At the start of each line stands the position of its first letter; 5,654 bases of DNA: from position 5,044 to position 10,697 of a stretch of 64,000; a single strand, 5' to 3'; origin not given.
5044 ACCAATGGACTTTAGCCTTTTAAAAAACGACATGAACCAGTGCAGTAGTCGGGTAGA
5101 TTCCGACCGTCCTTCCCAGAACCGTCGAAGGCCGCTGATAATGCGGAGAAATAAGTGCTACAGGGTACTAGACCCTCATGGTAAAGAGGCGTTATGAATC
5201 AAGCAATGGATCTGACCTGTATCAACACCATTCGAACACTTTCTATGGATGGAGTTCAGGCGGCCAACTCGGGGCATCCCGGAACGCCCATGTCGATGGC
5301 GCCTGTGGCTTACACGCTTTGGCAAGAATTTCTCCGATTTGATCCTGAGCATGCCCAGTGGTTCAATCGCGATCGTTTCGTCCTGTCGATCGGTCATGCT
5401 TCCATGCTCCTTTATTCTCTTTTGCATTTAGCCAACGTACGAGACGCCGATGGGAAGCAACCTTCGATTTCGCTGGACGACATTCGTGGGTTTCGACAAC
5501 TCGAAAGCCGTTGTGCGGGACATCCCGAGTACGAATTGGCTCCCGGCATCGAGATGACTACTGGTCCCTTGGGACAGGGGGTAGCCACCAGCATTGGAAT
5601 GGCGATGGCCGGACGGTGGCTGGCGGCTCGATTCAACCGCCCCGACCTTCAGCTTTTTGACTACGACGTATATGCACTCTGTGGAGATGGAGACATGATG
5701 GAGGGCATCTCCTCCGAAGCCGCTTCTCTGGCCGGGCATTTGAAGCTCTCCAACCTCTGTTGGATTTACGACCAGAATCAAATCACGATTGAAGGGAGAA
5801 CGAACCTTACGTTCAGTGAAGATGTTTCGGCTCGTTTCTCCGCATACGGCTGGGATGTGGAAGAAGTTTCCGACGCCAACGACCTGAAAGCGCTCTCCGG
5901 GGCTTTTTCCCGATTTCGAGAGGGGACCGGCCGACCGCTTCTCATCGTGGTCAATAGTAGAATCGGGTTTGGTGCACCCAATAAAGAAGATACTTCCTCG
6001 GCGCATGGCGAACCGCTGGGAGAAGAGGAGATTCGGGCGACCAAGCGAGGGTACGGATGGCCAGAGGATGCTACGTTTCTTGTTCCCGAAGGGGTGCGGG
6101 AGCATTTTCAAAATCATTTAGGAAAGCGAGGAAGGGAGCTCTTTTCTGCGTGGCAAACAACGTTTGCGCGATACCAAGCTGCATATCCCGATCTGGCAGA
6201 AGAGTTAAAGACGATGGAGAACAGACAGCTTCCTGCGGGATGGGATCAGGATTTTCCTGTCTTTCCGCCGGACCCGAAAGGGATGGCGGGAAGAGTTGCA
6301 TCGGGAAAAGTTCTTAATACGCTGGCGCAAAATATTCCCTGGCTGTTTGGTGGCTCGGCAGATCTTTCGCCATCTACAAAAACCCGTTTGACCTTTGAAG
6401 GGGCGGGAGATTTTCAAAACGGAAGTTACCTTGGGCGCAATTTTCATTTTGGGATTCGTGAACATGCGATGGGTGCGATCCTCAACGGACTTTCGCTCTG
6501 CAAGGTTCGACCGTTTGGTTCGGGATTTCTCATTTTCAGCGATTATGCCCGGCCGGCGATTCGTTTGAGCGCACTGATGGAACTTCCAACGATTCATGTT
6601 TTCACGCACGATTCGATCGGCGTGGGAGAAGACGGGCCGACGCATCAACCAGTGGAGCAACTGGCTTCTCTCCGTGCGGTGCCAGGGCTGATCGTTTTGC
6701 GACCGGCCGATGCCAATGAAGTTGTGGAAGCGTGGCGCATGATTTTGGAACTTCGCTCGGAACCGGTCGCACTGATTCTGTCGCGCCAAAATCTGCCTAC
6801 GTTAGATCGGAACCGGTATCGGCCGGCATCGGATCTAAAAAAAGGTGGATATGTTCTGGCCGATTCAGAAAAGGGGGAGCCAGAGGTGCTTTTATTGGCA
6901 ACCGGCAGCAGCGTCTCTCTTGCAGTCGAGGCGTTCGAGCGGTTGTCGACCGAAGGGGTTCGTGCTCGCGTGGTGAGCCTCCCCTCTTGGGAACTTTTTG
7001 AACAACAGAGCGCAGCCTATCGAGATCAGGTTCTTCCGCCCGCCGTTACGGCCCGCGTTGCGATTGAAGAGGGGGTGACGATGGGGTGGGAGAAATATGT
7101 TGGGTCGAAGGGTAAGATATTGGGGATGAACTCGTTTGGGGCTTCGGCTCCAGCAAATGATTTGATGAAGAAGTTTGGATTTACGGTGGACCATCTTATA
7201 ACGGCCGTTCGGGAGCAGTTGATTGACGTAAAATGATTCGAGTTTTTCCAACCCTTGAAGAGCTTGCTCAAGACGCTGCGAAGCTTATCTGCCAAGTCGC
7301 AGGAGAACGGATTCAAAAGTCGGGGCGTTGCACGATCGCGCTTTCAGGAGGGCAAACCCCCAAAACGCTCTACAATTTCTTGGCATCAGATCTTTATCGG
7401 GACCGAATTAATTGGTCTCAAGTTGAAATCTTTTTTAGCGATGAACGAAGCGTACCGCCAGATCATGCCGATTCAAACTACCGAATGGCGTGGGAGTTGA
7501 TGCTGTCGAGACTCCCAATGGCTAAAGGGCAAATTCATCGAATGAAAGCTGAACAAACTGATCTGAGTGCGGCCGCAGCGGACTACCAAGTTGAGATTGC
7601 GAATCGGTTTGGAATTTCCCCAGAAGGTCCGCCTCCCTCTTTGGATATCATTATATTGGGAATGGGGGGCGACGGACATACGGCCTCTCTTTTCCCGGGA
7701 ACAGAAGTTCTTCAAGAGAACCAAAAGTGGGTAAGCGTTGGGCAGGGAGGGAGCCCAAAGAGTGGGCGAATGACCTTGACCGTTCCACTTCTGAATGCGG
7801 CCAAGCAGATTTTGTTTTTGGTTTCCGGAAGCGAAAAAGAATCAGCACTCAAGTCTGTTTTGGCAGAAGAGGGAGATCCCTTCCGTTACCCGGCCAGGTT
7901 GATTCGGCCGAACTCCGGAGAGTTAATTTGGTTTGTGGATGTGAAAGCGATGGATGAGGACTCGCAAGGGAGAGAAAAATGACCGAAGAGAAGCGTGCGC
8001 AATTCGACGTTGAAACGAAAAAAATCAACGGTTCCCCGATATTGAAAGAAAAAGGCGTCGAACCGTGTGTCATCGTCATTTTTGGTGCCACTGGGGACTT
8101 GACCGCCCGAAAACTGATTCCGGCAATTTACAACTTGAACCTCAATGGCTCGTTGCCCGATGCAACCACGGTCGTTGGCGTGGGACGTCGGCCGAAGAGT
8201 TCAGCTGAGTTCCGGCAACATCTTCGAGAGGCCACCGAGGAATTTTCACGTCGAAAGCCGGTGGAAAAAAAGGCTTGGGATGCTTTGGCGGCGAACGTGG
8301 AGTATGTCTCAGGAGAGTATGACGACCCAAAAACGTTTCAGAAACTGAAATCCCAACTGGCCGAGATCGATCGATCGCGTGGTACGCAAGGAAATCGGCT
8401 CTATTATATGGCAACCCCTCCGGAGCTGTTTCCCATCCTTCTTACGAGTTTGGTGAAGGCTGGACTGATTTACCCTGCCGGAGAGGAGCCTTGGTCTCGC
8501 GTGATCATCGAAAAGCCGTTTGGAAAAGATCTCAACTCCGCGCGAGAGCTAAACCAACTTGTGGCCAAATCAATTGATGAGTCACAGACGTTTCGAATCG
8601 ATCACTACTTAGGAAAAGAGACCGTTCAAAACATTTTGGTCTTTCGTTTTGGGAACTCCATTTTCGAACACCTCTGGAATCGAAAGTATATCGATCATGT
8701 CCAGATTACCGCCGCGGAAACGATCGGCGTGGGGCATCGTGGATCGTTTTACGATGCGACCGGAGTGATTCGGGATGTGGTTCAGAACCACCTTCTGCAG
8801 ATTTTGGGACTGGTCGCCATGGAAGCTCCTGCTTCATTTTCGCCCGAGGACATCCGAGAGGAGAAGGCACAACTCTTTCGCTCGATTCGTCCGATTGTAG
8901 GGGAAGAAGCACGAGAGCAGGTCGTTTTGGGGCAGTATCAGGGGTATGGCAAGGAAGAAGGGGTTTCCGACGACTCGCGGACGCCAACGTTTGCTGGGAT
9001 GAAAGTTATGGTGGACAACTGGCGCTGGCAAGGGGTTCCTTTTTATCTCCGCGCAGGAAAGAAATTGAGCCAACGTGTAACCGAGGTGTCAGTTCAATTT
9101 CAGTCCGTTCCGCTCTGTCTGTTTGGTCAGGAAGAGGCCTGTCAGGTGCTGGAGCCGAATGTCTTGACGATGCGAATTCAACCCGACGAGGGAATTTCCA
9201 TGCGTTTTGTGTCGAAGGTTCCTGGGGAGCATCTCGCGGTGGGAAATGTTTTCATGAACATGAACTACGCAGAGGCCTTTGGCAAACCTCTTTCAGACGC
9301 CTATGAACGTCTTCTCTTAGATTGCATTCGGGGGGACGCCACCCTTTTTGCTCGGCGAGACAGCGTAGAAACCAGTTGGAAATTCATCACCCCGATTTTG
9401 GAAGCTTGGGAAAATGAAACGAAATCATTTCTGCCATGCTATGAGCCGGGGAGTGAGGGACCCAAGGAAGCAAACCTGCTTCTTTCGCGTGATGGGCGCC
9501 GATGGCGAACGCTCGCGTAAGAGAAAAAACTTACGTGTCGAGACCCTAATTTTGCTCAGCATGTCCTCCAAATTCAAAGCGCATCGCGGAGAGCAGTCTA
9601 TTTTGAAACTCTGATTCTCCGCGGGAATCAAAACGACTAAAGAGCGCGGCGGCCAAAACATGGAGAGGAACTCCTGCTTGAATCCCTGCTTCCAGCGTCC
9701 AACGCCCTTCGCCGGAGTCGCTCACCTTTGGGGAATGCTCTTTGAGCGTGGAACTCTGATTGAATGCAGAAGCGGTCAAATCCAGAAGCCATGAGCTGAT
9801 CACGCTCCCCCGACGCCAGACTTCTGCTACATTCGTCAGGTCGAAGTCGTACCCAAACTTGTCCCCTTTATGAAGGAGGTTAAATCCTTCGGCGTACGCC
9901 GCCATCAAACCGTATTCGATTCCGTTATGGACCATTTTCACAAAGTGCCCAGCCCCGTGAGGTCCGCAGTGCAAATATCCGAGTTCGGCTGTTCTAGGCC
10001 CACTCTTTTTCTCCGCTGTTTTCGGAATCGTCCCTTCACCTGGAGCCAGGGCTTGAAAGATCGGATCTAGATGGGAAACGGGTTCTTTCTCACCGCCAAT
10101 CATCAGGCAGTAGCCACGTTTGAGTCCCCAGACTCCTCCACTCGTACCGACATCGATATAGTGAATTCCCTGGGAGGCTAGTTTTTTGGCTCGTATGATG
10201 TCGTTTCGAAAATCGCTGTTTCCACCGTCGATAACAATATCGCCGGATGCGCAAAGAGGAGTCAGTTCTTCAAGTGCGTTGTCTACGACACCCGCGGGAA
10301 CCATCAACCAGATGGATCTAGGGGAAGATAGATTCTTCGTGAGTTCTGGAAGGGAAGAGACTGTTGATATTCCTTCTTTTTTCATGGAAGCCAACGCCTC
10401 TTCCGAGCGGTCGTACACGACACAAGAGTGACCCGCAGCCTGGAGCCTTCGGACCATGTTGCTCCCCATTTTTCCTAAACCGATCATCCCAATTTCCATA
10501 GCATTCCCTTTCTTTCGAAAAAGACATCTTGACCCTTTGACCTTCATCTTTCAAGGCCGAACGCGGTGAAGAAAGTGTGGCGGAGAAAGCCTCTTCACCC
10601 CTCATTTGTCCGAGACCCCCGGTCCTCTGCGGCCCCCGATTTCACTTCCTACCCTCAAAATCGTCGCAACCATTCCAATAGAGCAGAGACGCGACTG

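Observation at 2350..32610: Recurrent bipartite ~50-bp intergenic motif (at least 8 copies) marking a putative stress regulon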

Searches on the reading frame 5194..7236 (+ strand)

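Call 14: search_protein_families(library=pfam, proteins=[window:5194-7236:+], max_evalue=0.001)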
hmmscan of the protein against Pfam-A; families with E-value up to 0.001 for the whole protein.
window:5194-7236:+ (680 aa): 4 families
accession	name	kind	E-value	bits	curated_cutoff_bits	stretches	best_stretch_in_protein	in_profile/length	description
PF00456.26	Transketolase_N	-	5.9e-126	420.4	22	1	8-347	4-334/334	Transketolase, thiamine diphosphate binding domain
PF02779.29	Transket_pyr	-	4.5e-50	170.1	27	1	363-535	2-173/174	Transketolase, pyrimidine binding domain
PF22613.1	Transketolase_C_1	-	4.1e-44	149.8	27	1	551-664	1-113/113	Transketolase-like TK C-terminal domain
PF02780.25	Transketolase_C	-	1.8e-13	50.9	25.9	1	559-667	6-123/124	Transketolase, C-terminal domain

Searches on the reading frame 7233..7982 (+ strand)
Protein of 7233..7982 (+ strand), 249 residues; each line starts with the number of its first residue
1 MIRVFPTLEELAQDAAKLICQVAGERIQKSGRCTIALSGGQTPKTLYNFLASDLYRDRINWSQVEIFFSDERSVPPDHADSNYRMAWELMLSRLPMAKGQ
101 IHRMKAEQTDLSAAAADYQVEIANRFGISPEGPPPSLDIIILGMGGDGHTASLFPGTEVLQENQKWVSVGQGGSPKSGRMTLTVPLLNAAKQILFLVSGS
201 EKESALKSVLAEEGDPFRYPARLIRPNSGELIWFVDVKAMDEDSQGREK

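Call 14: search_protein_families(library=pfam, proteins=[window:7233-7982:+], max_evalue=0.001)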
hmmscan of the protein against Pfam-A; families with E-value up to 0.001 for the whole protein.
window:7233-7982:+ (249 aa): 1 family
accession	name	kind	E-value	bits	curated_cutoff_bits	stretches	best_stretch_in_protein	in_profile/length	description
PF01182.26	Glucosamine_iso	-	5e-71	239.6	27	1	7-233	2-225/225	Glucosamine-6-phosphate isomerases/6-phosphogluconolactonase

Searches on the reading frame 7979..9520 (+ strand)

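Call 14: search_protein_families(library=pfam, proteins=[window:7979-9520:+], max_evalue=0.001)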
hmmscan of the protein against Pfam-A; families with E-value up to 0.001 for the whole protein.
window:7979-9520:+ (513 aa): 2 families
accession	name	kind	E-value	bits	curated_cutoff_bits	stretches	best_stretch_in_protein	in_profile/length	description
PF02781.21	G6PD_C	-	2.6e-116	388.2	27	1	220-510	1-296/296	Glucose-6-phosphate dehydrogenase, C-terminal domain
PF00479.28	G6PD_N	-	3e-63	214.2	22.1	1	33-218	1-183/183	Glucose-6-phosphate dehydrogenase, NAD binding domain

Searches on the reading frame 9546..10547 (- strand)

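Call 14: search_protein_families(library=pfam, proteins=[window:9546-10547:-], max_evalue=0.001)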
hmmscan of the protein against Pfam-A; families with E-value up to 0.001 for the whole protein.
window:9546-10547:- (333 aa): 7 families
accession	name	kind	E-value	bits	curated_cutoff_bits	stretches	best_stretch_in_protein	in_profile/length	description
PF03446.21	NAD_binding_2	-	5.6e-38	130.9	21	1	18-168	1-153/161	NAD binding domain of 6-phosphogluconate dehydrogenase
PF00393.24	6PGD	-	1.7e-20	74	27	1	200-311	1-116/290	6-phosphogluconate dehydrogenase, C-terminal domain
PF03807.23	F420_oxidored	-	7.8e-08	33.3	21.6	1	19-108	2-91/94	NADP oxidoreductase coenzyme F420-dependent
PF02826.25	2-Hacid_dh_C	-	5.7e-06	26.3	25.1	1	15-71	35-90/178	D-isomer specific 2-hydroxyacid dehydrogenase, NAD binding domain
PF03435.24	Sacchrp_dh_NADP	-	2e-05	25.4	25.1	1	19-135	1-100/129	Saccharopine dehydrogenase NADP binding domain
PF02254.24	TrkA_N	-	0.00022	22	23.8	1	22-63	4-45/116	TrkA-N domain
PF02558.23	ApbA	-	0.00031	20.8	22.2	1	19-101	1-92/150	Ketopantoate reductase PanE/ApbA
